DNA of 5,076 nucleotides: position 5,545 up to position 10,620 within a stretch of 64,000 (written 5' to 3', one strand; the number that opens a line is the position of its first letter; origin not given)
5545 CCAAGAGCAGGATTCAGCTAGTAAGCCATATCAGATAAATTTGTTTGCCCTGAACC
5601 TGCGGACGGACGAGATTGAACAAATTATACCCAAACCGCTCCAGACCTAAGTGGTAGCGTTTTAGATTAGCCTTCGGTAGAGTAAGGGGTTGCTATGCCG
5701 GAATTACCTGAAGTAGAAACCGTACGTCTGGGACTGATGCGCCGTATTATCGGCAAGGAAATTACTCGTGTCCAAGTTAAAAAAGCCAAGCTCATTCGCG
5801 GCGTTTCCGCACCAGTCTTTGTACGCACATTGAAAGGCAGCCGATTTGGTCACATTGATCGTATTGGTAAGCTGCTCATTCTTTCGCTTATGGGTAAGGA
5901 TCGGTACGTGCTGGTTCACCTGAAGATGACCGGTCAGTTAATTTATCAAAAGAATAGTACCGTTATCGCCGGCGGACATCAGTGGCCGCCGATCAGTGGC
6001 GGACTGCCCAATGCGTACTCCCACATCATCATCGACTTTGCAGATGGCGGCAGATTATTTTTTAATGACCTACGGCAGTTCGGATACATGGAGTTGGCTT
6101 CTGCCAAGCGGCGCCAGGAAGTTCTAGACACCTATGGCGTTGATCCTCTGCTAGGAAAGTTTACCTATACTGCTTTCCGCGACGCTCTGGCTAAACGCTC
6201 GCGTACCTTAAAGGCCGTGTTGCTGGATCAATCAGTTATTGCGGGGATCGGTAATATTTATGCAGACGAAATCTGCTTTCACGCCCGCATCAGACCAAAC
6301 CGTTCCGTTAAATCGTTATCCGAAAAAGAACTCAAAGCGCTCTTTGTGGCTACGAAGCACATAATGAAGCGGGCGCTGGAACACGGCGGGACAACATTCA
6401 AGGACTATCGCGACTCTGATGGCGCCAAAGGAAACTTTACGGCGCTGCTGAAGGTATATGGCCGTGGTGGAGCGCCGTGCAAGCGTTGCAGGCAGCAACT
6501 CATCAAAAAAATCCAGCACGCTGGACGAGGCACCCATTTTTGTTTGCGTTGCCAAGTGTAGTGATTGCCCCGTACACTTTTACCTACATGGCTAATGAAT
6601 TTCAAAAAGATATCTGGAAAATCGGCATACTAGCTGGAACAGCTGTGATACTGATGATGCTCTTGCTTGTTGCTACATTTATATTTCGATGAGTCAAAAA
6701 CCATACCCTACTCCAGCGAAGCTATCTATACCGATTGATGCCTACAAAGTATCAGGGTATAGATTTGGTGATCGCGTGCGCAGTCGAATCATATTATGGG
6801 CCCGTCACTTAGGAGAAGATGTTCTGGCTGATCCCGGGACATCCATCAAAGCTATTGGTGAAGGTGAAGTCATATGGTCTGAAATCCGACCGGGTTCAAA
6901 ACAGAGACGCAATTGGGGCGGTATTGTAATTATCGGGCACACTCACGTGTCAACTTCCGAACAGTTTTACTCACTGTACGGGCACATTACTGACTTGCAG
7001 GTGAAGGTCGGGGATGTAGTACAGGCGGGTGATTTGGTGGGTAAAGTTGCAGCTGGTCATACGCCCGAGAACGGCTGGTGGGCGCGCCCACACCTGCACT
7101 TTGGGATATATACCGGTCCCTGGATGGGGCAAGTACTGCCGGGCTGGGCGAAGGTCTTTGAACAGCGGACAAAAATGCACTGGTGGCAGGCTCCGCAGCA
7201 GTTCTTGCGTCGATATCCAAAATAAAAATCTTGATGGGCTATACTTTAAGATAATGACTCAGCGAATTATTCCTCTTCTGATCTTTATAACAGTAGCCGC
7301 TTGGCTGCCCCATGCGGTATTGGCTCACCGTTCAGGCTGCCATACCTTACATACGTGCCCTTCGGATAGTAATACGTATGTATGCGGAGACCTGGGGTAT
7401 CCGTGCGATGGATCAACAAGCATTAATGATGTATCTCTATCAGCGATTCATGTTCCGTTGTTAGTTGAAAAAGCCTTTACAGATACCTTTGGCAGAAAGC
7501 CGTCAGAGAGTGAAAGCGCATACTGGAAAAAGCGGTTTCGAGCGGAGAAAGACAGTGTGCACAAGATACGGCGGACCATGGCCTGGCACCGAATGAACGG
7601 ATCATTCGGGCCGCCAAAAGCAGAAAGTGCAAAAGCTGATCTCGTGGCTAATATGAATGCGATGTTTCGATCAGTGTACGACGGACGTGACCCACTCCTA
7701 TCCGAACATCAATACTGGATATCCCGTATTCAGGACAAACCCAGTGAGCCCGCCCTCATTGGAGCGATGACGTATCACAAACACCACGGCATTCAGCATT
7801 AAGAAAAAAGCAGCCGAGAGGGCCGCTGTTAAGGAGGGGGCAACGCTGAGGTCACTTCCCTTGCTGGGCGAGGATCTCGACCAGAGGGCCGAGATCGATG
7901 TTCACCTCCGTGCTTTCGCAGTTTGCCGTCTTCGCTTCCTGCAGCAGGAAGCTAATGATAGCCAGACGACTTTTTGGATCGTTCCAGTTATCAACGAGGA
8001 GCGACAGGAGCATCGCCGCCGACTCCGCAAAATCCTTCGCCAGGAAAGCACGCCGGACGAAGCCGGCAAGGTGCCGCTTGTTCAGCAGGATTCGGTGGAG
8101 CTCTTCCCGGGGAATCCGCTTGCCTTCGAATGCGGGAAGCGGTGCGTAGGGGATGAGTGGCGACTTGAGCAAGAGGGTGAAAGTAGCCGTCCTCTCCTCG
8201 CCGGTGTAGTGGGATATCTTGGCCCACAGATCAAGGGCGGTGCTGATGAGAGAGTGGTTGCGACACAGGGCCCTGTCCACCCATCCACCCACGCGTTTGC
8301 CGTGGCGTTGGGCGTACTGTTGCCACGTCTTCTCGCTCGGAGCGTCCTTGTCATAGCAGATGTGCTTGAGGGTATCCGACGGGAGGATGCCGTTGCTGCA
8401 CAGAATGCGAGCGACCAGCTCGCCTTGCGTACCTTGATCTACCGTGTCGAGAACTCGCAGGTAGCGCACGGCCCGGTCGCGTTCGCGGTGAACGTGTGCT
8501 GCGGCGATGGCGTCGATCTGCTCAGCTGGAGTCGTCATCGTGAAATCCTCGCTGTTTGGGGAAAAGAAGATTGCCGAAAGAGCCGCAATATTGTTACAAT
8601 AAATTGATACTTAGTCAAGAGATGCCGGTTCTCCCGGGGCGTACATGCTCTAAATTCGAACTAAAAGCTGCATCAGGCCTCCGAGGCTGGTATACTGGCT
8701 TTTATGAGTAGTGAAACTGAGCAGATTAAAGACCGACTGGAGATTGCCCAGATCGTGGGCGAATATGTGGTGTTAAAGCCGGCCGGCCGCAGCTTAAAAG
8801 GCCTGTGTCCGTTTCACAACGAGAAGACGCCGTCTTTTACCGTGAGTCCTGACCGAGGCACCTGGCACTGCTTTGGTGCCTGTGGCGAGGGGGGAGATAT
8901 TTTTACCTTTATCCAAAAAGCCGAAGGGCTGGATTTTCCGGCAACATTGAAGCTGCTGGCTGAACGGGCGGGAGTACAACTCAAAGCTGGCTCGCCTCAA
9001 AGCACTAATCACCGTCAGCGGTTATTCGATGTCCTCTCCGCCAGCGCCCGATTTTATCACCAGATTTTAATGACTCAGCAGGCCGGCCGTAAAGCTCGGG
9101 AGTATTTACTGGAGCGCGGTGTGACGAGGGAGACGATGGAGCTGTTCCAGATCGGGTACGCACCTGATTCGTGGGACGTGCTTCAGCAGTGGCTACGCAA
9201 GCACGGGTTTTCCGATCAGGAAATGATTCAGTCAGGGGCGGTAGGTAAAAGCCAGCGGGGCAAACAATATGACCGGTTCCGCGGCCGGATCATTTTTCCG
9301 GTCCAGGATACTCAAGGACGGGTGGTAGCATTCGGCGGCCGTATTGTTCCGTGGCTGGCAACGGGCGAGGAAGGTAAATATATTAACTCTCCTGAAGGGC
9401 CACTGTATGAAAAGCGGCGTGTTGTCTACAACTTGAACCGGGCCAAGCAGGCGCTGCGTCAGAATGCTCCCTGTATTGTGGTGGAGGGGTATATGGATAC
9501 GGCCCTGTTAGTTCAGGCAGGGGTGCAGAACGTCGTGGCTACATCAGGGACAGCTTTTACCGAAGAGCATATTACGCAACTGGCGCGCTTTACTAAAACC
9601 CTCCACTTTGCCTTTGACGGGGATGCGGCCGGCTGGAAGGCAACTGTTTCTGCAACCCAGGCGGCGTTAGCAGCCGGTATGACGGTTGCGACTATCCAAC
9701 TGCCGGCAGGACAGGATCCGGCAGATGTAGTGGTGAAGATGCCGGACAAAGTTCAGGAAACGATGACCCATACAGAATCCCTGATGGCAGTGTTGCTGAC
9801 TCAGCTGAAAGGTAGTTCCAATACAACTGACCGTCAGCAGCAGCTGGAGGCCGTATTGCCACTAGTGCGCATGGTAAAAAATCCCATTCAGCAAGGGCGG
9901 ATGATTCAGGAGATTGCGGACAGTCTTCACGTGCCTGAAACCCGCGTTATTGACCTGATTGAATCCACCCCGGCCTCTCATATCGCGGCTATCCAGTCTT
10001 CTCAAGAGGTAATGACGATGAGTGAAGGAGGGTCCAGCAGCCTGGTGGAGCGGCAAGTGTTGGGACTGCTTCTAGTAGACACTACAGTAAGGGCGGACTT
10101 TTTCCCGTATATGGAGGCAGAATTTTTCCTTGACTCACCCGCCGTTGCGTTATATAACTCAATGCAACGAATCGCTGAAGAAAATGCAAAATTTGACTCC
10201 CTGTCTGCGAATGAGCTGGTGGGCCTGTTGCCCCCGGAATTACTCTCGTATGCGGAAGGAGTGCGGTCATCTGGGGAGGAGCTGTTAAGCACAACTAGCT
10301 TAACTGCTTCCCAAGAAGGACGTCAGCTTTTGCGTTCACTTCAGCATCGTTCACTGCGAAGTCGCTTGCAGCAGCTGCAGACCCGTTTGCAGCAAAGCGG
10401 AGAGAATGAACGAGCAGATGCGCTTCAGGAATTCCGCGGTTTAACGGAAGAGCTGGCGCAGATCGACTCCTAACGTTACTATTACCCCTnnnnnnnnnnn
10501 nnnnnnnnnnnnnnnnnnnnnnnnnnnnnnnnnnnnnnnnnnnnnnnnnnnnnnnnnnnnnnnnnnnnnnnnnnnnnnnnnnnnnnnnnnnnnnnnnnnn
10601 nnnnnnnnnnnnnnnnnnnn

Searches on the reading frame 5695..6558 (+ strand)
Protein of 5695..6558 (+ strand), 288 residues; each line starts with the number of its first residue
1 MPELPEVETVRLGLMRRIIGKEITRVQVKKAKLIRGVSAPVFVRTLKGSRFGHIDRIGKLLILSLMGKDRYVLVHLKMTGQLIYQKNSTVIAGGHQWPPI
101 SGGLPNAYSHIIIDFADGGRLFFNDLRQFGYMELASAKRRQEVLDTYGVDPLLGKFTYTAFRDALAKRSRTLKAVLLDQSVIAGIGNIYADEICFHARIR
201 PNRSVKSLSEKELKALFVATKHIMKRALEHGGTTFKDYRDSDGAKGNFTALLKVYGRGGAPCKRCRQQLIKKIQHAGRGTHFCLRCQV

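Call 70: search_protein_families(library=pfam, proteins=[window:5695-6558:+], max_evalue=0.0001)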
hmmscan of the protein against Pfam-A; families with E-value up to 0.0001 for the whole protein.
window:5695-6558:+ (288 aa): 4 families
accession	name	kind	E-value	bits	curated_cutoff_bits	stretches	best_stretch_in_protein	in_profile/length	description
PF01149.29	Fapy_DNA_glyco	-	9.6e-30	104.1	25.5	1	1-132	1-117/117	Formamidopyrimidine-DNA glycosylase N-terminal domain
PF06831.19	H2TH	-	1.4e-26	92.7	34.7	1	148-236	2-90/93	Formamidopyrimidine-DNA glycosylase H2TH domain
PF05833.16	NFACT_N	-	2.1e-06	27.2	31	1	150-250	169-264/456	NFACT N-terminal and middle domains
PF06827.20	zf-FPG_IleRS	-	3.3e-06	27.2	21.3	1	261-287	3-28/30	Zinc finger found in FPG and IleRS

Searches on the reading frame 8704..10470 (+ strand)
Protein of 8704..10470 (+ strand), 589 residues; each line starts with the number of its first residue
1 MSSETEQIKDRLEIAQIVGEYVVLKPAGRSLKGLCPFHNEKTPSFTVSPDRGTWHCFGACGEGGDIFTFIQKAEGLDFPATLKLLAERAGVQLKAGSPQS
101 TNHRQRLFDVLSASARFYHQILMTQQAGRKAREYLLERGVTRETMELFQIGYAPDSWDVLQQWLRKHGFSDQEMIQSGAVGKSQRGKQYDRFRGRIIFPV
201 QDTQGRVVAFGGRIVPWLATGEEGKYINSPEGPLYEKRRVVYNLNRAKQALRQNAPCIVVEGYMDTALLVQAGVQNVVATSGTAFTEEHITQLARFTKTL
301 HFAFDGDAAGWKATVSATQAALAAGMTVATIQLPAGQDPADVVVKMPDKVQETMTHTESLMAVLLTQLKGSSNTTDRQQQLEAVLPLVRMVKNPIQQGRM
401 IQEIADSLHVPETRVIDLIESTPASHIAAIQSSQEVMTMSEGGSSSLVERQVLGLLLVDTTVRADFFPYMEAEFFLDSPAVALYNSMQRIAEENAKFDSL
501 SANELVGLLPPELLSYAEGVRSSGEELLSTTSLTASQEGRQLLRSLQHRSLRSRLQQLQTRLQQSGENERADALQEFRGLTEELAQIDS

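Call 70: search_protein_families(library=pfam, proteins=[window:8704-10470:+], max_evalue=0.0001)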
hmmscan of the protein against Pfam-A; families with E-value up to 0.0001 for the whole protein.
window:8704-10470:+ (589 aa): 6 families
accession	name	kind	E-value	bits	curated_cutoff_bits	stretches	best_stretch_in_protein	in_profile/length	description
PF08275.17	DNAG_N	-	4.8e-41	140.3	26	1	118-248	1-128/128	DNA primase catalytic core, N-terminal domain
PF01807.25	Zn_ribbon_DnaG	-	1.4e-29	102.2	24.9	1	5-94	6-94/98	CHC2 zinc finger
PF13155.12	Toprim_2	-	2.4e-17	63.5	22.1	1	258-342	1-87/88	Toprim-like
PF13662.12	Toprim_4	-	4.9e-13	49.6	25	1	258-329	4-82/85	Toprim domain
PF01751.28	Toprim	-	1.7e-09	38.2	23.1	1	258-319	3-78/96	Toprim domain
PF13362.12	Toprim_3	-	4.8e-06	27.4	27.2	1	258-344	3-90/95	Toprim domain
